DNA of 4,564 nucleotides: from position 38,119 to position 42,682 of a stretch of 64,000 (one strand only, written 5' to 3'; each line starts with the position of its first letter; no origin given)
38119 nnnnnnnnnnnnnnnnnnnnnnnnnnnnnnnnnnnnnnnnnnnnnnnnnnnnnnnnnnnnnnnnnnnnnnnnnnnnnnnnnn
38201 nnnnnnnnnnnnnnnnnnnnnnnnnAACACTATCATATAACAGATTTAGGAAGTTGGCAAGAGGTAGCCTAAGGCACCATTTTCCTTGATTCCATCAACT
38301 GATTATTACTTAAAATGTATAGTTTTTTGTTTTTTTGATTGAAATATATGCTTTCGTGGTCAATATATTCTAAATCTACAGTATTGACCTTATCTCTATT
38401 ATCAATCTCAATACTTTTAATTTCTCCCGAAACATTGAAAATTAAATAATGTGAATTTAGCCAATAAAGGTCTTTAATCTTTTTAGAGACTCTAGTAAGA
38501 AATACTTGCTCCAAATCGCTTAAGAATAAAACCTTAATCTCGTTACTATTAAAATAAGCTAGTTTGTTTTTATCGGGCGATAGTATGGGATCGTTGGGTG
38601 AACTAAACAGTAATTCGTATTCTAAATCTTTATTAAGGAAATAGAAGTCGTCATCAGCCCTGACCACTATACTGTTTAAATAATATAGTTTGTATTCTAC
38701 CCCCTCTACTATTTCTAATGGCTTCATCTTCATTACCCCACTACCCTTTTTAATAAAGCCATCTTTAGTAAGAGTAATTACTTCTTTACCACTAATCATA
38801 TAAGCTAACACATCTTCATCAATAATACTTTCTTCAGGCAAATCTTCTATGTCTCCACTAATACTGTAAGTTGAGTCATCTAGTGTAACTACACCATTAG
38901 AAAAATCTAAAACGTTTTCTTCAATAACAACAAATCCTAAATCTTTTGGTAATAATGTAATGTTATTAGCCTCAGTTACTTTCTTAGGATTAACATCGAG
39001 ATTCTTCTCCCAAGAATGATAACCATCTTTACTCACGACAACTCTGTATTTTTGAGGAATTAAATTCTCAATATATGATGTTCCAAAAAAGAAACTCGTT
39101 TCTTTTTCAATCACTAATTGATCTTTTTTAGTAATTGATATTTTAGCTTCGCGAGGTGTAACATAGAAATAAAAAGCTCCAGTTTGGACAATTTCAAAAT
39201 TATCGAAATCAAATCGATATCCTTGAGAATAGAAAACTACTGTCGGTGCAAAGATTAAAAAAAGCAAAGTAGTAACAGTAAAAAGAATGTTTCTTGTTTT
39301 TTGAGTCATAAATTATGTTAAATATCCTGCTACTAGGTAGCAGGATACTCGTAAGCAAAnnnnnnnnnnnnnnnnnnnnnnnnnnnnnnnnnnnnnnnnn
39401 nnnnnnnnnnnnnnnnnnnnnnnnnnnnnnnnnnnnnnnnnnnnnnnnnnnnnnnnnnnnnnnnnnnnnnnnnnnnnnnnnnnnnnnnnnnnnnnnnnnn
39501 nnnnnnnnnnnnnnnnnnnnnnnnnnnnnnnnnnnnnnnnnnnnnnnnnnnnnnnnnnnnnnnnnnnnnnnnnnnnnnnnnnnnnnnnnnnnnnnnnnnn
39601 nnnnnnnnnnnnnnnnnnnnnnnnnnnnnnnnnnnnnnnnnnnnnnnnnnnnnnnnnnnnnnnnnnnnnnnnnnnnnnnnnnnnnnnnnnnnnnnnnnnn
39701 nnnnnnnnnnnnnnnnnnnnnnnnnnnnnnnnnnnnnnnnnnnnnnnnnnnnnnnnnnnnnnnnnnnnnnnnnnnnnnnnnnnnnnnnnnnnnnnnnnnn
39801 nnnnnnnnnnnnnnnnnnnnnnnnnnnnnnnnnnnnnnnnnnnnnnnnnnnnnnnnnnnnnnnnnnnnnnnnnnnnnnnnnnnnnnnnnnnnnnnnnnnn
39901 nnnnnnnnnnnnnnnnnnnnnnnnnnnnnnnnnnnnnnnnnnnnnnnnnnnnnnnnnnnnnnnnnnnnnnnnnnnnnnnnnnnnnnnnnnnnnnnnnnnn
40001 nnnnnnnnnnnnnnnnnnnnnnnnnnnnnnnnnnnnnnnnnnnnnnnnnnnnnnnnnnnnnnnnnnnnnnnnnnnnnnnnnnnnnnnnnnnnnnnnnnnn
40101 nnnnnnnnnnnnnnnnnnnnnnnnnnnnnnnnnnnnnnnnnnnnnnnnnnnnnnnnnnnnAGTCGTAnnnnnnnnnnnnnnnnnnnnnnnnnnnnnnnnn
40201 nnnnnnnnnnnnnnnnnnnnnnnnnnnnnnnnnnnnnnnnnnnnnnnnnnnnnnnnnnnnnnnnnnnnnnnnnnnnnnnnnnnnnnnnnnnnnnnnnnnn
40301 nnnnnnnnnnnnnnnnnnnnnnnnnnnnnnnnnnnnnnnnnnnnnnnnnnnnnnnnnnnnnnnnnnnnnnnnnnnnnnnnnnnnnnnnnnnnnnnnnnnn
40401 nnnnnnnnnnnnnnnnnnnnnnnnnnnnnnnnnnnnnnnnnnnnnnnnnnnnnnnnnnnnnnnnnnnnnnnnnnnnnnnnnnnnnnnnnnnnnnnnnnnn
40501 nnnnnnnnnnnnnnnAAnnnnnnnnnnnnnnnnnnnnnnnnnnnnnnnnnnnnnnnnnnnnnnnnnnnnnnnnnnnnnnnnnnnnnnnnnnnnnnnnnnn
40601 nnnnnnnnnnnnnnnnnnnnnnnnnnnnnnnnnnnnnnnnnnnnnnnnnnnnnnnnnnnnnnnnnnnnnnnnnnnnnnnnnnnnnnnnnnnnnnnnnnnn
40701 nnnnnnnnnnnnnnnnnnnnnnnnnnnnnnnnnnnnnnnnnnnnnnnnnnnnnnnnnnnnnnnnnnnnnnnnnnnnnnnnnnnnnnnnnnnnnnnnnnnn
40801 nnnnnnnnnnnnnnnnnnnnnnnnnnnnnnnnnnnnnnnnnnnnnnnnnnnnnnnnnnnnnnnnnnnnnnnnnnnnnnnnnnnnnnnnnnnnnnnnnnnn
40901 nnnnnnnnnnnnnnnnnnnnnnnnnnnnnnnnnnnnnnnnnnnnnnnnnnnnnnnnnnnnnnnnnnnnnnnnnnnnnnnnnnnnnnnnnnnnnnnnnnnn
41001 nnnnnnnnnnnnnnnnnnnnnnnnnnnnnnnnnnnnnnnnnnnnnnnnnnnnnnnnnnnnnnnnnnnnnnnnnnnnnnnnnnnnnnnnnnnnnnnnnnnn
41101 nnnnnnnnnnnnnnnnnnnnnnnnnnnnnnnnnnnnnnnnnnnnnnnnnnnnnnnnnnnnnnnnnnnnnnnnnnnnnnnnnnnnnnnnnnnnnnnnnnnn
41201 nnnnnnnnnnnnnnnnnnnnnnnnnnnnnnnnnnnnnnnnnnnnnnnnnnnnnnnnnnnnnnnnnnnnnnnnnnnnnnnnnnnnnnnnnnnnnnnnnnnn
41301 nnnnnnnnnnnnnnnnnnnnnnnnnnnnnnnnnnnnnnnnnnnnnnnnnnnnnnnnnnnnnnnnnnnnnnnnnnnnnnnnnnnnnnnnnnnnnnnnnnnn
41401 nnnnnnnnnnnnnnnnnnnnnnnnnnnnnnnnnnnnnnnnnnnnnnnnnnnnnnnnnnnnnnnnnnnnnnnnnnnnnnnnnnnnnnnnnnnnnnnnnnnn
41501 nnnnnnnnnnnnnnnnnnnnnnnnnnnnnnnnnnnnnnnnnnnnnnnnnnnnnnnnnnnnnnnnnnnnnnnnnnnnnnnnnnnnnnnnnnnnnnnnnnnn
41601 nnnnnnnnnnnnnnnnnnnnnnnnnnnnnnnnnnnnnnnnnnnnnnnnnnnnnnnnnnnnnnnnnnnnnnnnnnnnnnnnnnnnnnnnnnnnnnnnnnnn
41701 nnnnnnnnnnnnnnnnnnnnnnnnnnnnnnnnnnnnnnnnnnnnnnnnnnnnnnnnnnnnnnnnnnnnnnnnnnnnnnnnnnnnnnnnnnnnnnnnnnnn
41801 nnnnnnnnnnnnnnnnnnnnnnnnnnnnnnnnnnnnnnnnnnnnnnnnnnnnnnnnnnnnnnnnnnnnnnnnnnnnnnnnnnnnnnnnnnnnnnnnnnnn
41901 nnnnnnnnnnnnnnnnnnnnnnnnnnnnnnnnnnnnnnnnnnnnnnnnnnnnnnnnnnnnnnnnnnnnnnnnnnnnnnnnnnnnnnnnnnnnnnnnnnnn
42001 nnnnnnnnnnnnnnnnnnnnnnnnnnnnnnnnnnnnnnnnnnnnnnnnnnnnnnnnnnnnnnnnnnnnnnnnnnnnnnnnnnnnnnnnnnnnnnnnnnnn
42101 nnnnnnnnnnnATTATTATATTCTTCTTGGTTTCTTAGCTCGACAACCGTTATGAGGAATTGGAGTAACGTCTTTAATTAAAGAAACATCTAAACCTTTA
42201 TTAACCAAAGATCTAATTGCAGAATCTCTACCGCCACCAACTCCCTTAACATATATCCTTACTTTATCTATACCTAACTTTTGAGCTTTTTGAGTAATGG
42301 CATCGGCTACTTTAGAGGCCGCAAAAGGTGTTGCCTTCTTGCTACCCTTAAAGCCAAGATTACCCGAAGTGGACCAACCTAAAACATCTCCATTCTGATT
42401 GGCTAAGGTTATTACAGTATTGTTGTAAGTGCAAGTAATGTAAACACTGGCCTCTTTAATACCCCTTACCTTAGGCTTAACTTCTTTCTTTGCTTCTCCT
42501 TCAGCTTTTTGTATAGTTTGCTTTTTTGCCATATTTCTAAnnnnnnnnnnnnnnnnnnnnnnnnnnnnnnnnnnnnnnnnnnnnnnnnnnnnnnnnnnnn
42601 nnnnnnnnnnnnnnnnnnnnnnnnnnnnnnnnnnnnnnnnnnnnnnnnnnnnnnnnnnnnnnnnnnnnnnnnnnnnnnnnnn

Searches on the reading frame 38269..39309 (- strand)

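Call 24: search_protein_families(library=pfam, proteins=[window:38269-39309:-], max_evalue=0.001)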
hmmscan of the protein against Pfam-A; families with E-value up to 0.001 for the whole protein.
window:38269-39309:- (346 aa): 1 family
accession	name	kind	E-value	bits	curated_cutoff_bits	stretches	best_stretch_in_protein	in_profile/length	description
PF13620.12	CarboxypepD_reg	-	0.00011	23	32.3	1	55-119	17-81/82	Carboxypeptidase regulatory-like domain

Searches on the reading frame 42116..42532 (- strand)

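Call 8: search_protein_families(library=pfam, proteins=[window:42116-42532:-], max_evalue=0.01)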
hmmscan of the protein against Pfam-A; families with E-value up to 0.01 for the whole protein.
window:42116-42532:- (138 aa): 1 family
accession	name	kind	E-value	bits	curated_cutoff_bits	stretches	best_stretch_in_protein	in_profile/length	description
PF00411.24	Ribosomal_S11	-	6.1e-36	123.6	25.1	1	30-137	3-110/110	Ribosomal protein S11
